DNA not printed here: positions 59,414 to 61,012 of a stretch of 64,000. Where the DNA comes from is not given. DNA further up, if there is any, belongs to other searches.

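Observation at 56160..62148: Six-gene co-directional cluster: CBS/CysK-like PLP enzyme, three Xi-GST-derived proteins and a degenerate ClpP pair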

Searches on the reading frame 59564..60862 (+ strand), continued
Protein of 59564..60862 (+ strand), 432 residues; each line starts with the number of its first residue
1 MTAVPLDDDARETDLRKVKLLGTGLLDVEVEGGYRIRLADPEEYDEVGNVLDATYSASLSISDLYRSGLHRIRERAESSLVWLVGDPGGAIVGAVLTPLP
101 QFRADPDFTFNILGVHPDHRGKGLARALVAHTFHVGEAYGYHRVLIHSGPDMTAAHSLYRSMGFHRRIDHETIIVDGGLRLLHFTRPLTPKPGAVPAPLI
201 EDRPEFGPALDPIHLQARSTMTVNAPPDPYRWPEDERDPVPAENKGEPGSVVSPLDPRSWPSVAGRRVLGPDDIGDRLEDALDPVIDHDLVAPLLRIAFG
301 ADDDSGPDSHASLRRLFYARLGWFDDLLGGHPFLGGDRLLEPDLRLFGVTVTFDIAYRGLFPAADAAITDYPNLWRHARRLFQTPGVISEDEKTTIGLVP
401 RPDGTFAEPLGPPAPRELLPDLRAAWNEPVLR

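Call 32: search_protein_families(library=ncbifam, proteins=[L001:7554-8831:+, L001:5882-7552:+, L003:7466-8821:+, L005:7549-8922:+, L005:16883-17908:+, L006:2673-4073:+, L006:7139-8491:-, L006:12296-13738:-, L006:13735-14976:-, L002:7824-8873:+], max_evalue=0.00001)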
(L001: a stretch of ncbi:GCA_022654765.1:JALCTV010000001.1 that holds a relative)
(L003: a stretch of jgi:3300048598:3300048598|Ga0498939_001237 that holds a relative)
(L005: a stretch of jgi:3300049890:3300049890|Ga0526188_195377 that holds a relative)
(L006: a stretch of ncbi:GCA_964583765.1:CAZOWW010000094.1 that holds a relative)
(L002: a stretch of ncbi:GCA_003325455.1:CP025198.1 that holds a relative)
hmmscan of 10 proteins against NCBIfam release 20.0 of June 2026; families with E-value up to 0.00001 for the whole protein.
L001:7554-8831:+ (425 aa): 5 families
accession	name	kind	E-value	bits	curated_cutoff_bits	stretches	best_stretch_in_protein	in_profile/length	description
NF051886.1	XaaProDiPepCaul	equivalog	4.8e-59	200.4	500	2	5-249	1-252/398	Xaa-Pro dipeptidase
TIGR01224.1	hutI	equivalog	3.7e-12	45.8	298.15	1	196-367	192-357/377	imidazolonepropionase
NF006679.0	PRK09228.1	subfamily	1.1e-08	34.3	351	0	18-69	27-79/433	guanine deaminase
NF005540.0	PRK07203.1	equivalog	1.2e-06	27.5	444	1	5-69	3-68/444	putative aminohydrolase SsnA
NF005557.0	PRK07228.1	equivalog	4.4e-06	25.7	522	0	4-69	3-65/445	5'-deoxyadenosine deaminase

L001:5882-7552:+ (556 aa): 11 families
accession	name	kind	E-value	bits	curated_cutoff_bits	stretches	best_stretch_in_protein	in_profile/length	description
TIGR04028.1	SBP_KPN_01854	hypoth_equivalog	2.5e-61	207.8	468.5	1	77-548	29-504/509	TIGR04028 family ABC transporter substrate-binding protein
TIGR02294.1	nickel_nikA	equivalog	8.2e-46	156.5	393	1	48-452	6-394/501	nickel ABC transporter substrate-binding protein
NF045468.1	Opp5A_nikA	equivalog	1.4e-32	112.9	600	1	25-436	2-370/488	nickel ABC transporter substrate-binding protein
NF011942.0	PRK15413.1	equivalog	4.5e-32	111.4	594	1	37-548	17-507/512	glutathione ABC transporter substrate-binding protein GsiB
NF047575.1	opine_bind_CntA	exception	4.5e-28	98.1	800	1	21-431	16-409/535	staphylopine-dependent metal ABC transporter substrate-binding lipoprotein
NF045467.1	Opp4A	equivalog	5.8e-28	97.4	650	2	304-542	305-546/556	oligopeptide ABC transporter substrate-binding protein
NF043070.1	DppA_dipep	equivalog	3.3e-18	65.5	1005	1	41-380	22-370/535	dipeptide ABC transporter periplasmic-binding protein DppA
NF007287.0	PRK09755.1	equivalog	2e-17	63.2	1098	2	158-523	161-502/535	ABC transporter substrate-binding protein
NF011684.0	PRK15104.1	equivalog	2.9e-15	56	947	1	156-534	164-521/543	oligopeptide ABC transporter substrate-binding protein OppA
NF011689.0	PRK15109.1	equivalog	3.1e-15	55.8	560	1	21-378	9-373/547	ABC transporter substrate-binding protein SapA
NF043077.1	MMSYN1_0169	equivalog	1.3e-06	27.2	650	1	153-228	259-342/896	oligopeptide ABC transporter substrate-binding protein OppA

L003:7466-8821:+ (451 aa): 10 families
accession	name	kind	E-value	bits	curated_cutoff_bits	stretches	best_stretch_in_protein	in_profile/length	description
NF051886.1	XaaProDiPepCaul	equivalog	2e-67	227.9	500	2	21-266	1-251/398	Xaa-Pro dipeptidase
TIGR01224.1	hutI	equivalog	5.2e-13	48.6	298.15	0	300-387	270-359/377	imidazolonepropionase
NF006549.0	PRK09045.1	equivalog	2.1e-09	36.5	540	0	337-383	336-382/444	TRZ/ATZ family hydrolase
NF006679.0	PRK09228.1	subfamily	9.8e-09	34.4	351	0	34-85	27-79/433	guanine deaminase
TIGR02967.1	guan_deamin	equivalog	2.7e-08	33.2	375.4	0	35-93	3-62/401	guanine deaminase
NF005557.0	PRK07228.1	equivalog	4.4e-08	32.2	522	0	336-384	331-379/445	5'-deoxyadenosine deaminase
NF005540.0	PRK07203.1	equivalog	7.2e-08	31.5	444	0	22-87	4-70/444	putative aminohydrolase SsnA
TIGR02318.1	phosphono_phnM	equivalog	1.2e-07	31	390.55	0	332-401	311-373/376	phosphonate metabolism protein PhnM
NF006055.0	PRK08203.1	equivalog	1.2e-06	27.3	532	0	33-85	20-71/455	8-oxoguanine deaminase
TIGR03314.1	Se_ssnA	subfamily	1.9e-06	27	455.5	0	25-87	6-69/441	putative selenium metabolism protein SsnA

L005:7549-8922:+ (457 aa): 7 families
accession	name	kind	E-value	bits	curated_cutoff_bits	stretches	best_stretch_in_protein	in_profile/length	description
NF051886.1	XaaProDiPepCaul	equivalog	2.4e-65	221.1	500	2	22-265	2-251/398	Xaa-Pro dipeptidase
TIGR01224.1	hutI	equivalog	5.2e-10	38.7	298.15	0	215-381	194-354/377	imidazolonepropionase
NF006549.0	PRK09045.1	equivalog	1.2e-09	37.3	540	0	20-84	10-75/444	TRZ/ATZ family hydrolase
NF005557.0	PRK07228.1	equivalog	4.6e-07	28.9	522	0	335-381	331-377/445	5'-deoxyadenosine deaminase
NF006055.0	PRK08203.1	equivalog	8.4e-07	27.9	532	0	21-95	7-81/455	8-oxoguanine deaminase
NF006679.0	PRK09228.1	subfamily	3.4e-06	26.1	351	0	309-378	311-385/433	guanine deaminase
NF006269.1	PRK08418.1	equivalog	6.7e-06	25.1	320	0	24-85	6-67/408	aminofutalosine deaminase family hydrolase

L005:16883-17908:+ (341 aa): 0 families

L006:2673-4073:+ (466 aa): 69 families (the best 25 are shown)
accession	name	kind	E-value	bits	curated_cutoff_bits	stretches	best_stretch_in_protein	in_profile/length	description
NF005102.0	PRK06541.1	equivalog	8.4e-226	749.8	574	1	15-465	11-459/460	aspartate aminotransferase family protein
NF005447.0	PRK07036.1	equivalog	5.8e-123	411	618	1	15-465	12-458/468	aminotransferase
NF005682.0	PRK07480.1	subfamily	1.7e-120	402.9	510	1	16-465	13-455/459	aminotransferase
NF004767.0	PRK06105.1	subfamily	3.2e-118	395.2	517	1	20-462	10-450/460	aminotransferase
NF005683.0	PRK07481.1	subfamily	5e-111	371.8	575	1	21-461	11-449/453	hypothetical protein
NF005812.0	PRK07678.1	subfamily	8.7e-106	354.2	488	1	18-461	12-449/451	aminotransferase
NF004625.0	PRK05965.1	subfamily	1.9e-105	353.3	729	1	15-463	5-449/460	hypothetical protein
NF052567.1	OmAmTferAptACaul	equivalog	3.5e-104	348.9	500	1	22-461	3-430/431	omega-aminotransferase AptA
NF005684.0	PRK07482.1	subfamily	1.8e-102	343.3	687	1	15-456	7-449/464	hypothetical protein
NF005685.0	PRK07483.1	equivalog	8.1e-101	338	485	1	36-462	9-438/444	aspartate aminotransferase family protein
NF004718.0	PRK06062.1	subfamily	5.4e-92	308.7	472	1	37-451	36-438/454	hypothetical protein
NF009068.0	PRK12403.1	equivalog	6.8e-89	298.8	817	1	37-451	34-442/460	aspartate aminotransferase family protein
NF005375.0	PRK06917.1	equivalog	6.1e-88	295.5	535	1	39-456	14-433/448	aspartate aminotransferase family protein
TIGR00508.1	bioA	equivalog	2.5e-87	293.2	405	1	25-457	2-416/419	adenosylmethionine--8-amino-7-oxononanoate transaminase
NF004426.0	PRK05769.1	equivalog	4.7e-81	272.8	552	1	37-448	34-426/441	acetyl ornithine aminotransferase family protein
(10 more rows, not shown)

L006:7139-8491:- (450 aa): 40 families (the best 25 are shown)
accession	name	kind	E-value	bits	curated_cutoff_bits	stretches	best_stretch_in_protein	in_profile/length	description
NF005913.0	PRK07906.1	subfamily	1.7e-180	600.4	382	1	17-450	9-442/442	hypothetical protein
NF006596.0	PRK09133.1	subfamily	6.6e-62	209.6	349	1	30-449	45-469/474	hypothetical protein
TIGR01880.1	Ac-peptdase-euk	subfamily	4.8e-36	124.3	338.6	2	52-252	34-228/401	N-acyl-aliphatic-L-amino acid amidohydrolase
NF010589.0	PRK13983.1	equivalog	6.9e-35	120.8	333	1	16-234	7-222/409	M20 family metallo-hydrolase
NF006111.0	PRK08262.1-1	equivalog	1.4e-33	116.4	825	1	92-436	119-477/493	M20 family peptidase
NF006113.0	PRK08262.1-4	equivalog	3.5e-32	111.8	503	1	85-448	120-503/510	M20 family peptidase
NF006399.0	PRK08651.1-2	equivalog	1.3e-30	106.8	381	1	24-361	5-320/405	succinyl-diaminopimelate desuccinylase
TIGR01910.1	DapE-ArgE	subfamily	5.8e-28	98.2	217.6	1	28-351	3-280/373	ArgE/DapE family deacylase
NF005710.0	PRK07522.1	subfamily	8.9e-23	81.1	412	1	24-234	9-199/391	acetylornithine deacetylase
NF006112.0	PRK08262.1-3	equivalog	1e-22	80.5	510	1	83-437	110-476/492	M20 family peptidase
TIGR01892.1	AcOrn-deacetyl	equivalog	3.5e-22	79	297.7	1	32-252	6-205/365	acetylornithine deacetylase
NF009558.0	PRK13013.1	equivalog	3.7e-20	72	428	1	17-261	10-247/429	acetylornithine deacetylase/succinyl-diaminopimelate desuccinylase family protein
TIGR01900.1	dapE-gram_pos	equivalog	2.7e-19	69.3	304.2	2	76-254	44-203/351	succinyl-diaminopimelate desuccinylase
NF009557.0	PRK13009.1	equivalog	1.2e-18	67.5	284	1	46-178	19-147/377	succinyl-diaminopimelate desuccinylase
NF005306.0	PRK06837.1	subfamily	1.8e-17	63.3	376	1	77-170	83-177/427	ArgE/DapE family deacylase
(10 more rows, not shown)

L006:12296-13738:- (480 aa): 8 families
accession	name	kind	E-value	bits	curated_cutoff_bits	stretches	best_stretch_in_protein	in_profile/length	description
TIGR03860.1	FMN_nitrolo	subfamily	1.9e-122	409.1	279.7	1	22-445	9-422/422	NtaA/DmoA family FMN-dependent monooxygenase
TIGR04021.1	LLM_DMSO2_sfnG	equivalog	1.6e-17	63.9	382.95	1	17-297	4-252/350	dimethylsulfone monooxygenase SfnG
TIGR03619.1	F420_Rv2161c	subfamily_domain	1.4e-13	51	166.9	1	45-129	2-92/247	TIGR03619 family F420-dependent LLM class oxidoreductase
TIGR03612.1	RutA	equivalog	2.1e-13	50.5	498.3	1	37-176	24-160/355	pyrimidine utilization protein A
TIGR03565.1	alk_sulf_monoox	equivalog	5.2e-10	38.9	518.2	1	87-269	58-218/346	FMNH2-dependent alkanesulfonate monooxygenase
NF001939.1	PRK00719.1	subfamily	6.9e-10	38.2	510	1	87-269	58-218/373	alkanesulfonate monooxygenase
TIGR03560.1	F420_Rv1855c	subfamily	5.7e-09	36.1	231.4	1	36-129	8-98/227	TIGR03560 family F420-dependent LLM class oxidoreductase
TIGR03558.1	oxido_grp_1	subfamily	1.1e-06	28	166.95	0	37-300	16-241/325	MsnO8 family LLM class oxidoreductase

L006:13735-14976:- (413 aa): 5 families
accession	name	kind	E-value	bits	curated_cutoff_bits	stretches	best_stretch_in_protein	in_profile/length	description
TIGR03860.1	FMN_nitrolo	subfamily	4.9e-75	252.9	279.7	2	6-307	3-289/422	NtaA/DmoA family FMN-dependent monooxygenase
TIGR03560.1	F420_Rv1855c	subfamily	4.5e-09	36.5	231.4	0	203-276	143-218/227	TIGR03560 family F420-dependent LLM class oxidoreductase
TIGR03619.1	F420_Rv2161c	subfamily_domain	7e-09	35.6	166.9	1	203-308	134-218/247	TIGR03619 family F420-dependent LLM class oxidoreductase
TIGR04021.1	LLM_DMSO2_sfnG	equivalog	2.8e-07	30.2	382.95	0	203-277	153-228/350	dimethylsulfone monooxygenase SfnG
TIGR03841.1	F420_Rv3093c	subfamily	3e-07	30.1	213.65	1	203-297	125-215/298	LLM class F420-dependent oxidoreductase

L002:7824-8873:+ (349 aa): 0 families

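Call 61: find_related_loci(query=A3, collection=metagenome_contigs, flank=10000)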
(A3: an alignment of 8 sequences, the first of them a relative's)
Query A3 (432 aa) in metagenome_contigs; peptide patterns used: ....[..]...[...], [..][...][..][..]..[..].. (x = any residue, [..] = any of these).
108 stretches matched a pattern; 14 encode a relative of the query (tblastn E <= 1e-3); 14 distinct loci.
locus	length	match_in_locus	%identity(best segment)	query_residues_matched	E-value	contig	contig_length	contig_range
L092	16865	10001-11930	38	36-432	1e-62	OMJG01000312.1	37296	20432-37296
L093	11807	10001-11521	52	25-427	4e-48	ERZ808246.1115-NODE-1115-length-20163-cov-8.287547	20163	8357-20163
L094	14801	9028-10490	50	17-427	6e-45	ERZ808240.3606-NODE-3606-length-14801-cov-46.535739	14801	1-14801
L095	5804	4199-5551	50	25-428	1e-41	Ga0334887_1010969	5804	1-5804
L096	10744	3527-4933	44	7-429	4e-39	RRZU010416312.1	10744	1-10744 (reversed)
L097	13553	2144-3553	44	7-429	9e-38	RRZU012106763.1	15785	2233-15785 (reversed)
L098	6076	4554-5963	44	7-429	9e-38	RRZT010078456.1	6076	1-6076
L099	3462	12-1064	33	135-426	2e-32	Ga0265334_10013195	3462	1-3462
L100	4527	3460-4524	46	10-432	5e-31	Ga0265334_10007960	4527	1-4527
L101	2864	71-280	44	318-387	2e-13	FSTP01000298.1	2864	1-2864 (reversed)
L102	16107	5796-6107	31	280-387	2e-12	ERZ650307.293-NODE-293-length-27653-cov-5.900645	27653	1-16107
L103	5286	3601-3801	46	321-387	1e-12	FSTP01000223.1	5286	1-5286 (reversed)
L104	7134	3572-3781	40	318-387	2e-12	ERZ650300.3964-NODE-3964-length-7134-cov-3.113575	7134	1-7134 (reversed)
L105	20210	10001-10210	40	318-387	3e-12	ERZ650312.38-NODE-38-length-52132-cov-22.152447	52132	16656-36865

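Call 79: predict_structure(alignment_id=A3)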
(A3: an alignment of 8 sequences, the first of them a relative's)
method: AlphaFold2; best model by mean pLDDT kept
length: 432 residues; sequences in the alignment: 8
mean_pLDDT: 61.0   pTM: 0.50
mean pLDDT of the five models: 61.0, 60.7, 58.4, 55.1, 54.0
residues with pLDDT >= 90: 12; 70-90: 154; 50-70: 133; < 50: 133
segments of 3 or more residues with pLDDT < 50: 1-16, 173-179, 198-279, 301-305, 359-364, 410-420, 430-432
pLDDT, mean of each block of 10 residues (from residue 1): 35 46 70 87 88 70 72 81 90 82 70 76 82 82 78 68 64 47 77 55 35 38 32 33 31 33 30 41 63 63 50 60 67 69 74 58 50 73 74 71 65 40 55 36
secondary structure, 60 per line:
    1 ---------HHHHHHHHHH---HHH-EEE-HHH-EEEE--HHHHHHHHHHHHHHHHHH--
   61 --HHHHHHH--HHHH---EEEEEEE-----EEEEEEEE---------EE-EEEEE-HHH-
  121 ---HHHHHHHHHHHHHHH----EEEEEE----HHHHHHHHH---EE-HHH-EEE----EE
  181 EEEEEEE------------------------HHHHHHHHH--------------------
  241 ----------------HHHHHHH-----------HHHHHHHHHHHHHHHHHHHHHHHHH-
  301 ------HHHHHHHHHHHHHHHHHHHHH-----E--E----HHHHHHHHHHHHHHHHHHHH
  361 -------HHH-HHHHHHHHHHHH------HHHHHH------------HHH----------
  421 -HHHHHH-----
elements in order: H10-19 E27-29 E35-38 H41-58 H63-69 H72-75 E79-85 E91-98 E111-115 H124-138 E143-148 H153-161 E172-174 E179-187 H212-220 H257-263 H275-299 H307-327 H341-360 H372-383 H390-395 H422-427
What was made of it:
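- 59564..60862 (+): g4: GNAT N-acetyltransferase fused through a disordered linker to a helical GST C-domain only. There is no thioredoxin-like domain and no Cys in that half. The AF2 model shows a GNAT at 25-190, a linker at 198-279 with pLDDT below 50, and a helical domain at 280-400 (call 79).
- Tried and rejected: The AF2 model of g4 is only moderate (pLDDT 61), so no inference was drawn on inter-domain geometry (call 79).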

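Call 81: fold_search(model_id=the predicted structure, library=pdb)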
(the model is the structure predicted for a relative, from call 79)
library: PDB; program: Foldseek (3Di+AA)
matches with E <= 10: 1335; with E <= 0.001: 496
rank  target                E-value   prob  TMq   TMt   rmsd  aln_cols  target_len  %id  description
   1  3dr6_A                2.1e-07  1.00  0.28  0.61   5.3       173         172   20  Structure of yncA, a putative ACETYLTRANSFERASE from Salmonella typhimurium (released 2008-09-09)
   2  3dr8_B                2.1e-07  1.00  0.27  0.60   5.8       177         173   20  Structure of yncA, a putative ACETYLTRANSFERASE from Salmonella typhimurium with its cofactor Acetyl-CoA (released 2008-08-12)
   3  3dr6_B                2.5e-07  1.00  0.28  0.63   5.5       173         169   20  Structure of yncA, a putative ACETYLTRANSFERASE from Salmonella typhimurium (released 2008-09-09)
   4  5isv_A                3.8e-07  1.00  0.28  0.70   4.7       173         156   17  Crystal structure of the ribosomal-protein-S18-alanine N-acetyltransferase from Escherichia coli (released 2016-04-13)
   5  4e2a_B                4.2e-07  1.00  0.31  0.70   3.7       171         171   13  Crystal Structure of the Putative acetyltransferase from Streptococcus mutans (released 2013-03-13)
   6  3dr8_A                4.2e-07  1.00  0.27  0.61   5.5       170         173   20  Structure of yncA, a putative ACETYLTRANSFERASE from Salmonella typhimurium with its cofactor Acetyl-CoA (released 2008-08-12)
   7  1wk4_A                4.4e-07  1.00  0.30  0.70   3.3       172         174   21  Crystal structure of ttk003001606 (released 2004-11-30)
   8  6cx8_B                5.2e-07  1.00  0.29  0.67   4.3       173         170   14  Crystal structure of spermidine/spermine N-acetyltransferase SpeG from Vibrio cholerae in complex with manganese ions. (released 2018-04-18)
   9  2cnm_A                5.5e-07  1.00  0.29  0.77   4.0       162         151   17  RimI - Ribosomal S18 N-alpha-protein acetyltransferase in complex with a bisubstrate inhibitor (Cterm-Arg-Arg-Phe-Tyr- (released 2007-05-22)
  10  5ug4_C                5.8e-07  1.00  0.28  0.65   4.4       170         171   15  Structure of spermidine N-acetyltransferase SpeG from Vibrio cholerae (released 2017-01-25)
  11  3dr6_C                5.8e-07  1.00  0.28  0.63   5.4       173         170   20  Structure of yncA, a putative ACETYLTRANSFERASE from Salmonella typhimurium (released 2008-09-09)
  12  3igr_A                6.4e-07  1.00  0.30  0.63   5.0       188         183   16  The Crystal Structure of Ribosomal-protein-S5-alanine Acetyltransferase from Vibrio fischeri to 2.0A (released 2009-09-01)
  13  8gxk_D                6.4e-07  1.00  0.29  0.61   4.9       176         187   16  Pseudomonas jinjuensis N-acetyltransferase (released 2022-10-12)
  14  5wif_B                6.4e-07  1.00  0.27  0.60   5.9       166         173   14  Crystal structure of spermidine/spermine N-acetyltransferase SpeG from Yersinia pestis (released 2017-08-02)
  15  4e2a_A                6.8e-07  1.00  0.31  0.70   3.7       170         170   14  Crystal Structure of the Putative acetyltransferase from Streptococcus mutans (released 2013-03-13)
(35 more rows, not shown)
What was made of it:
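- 59564..60862 (+): Foldseek places the GNAT with amino-acid-analogue N-acetyltransferases (call 81).
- On GNAT N-acetyltransferase: The AF2 GNAT domain has pLDDT 70-90 and its Foldseek matches are GNATs (calls 79, 81).
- The GNAT fold resembles amino-acid-analogue acetyltransferases (call 81).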

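Call 82: search_protein_representatives(alignment_id=A3)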
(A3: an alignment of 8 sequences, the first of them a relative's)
Query: 8 sequences, 471 profile positions. Proteins with E-value up to 0.001 (for the whole library): 5891; up to 1e-10: 1259; up to 1e-30: 67. The best 150 are listed.
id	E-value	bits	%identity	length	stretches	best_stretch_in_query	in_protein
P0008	4.7e-204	695.1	-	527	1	5-468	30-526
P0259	6.8e-193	658.3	-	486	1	6-471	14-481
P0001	7.2e-172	589.0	-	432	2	1-268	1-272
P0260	5.7e-144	497.0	-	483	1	8-467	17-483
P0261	3.0e-142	491.3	-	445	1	24-467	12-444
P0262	1.6e-134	465.9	-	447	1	11-467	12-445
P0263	1.2e-131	456.4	-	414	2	26-184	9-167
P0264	1.0e-125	436.9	-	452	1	9-469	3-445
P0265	3.4e-112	392.3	-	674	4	18-241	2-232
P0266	2.6e-107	376.2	-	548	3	15-200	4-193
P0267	1.8e-106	373.3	-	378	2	9-212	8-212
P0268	3.5e-102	359.2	-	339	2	28-205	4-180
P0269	6.0e-101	355.2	-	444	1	29-436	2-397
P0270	8.6e-101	354.7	-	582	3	16-233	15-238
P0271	2.0e-98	346.9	-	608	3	21-236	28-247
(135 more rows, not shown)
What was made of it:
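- The module is far too rare and patchy to be a lineage's main thiol pathway (call 82).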
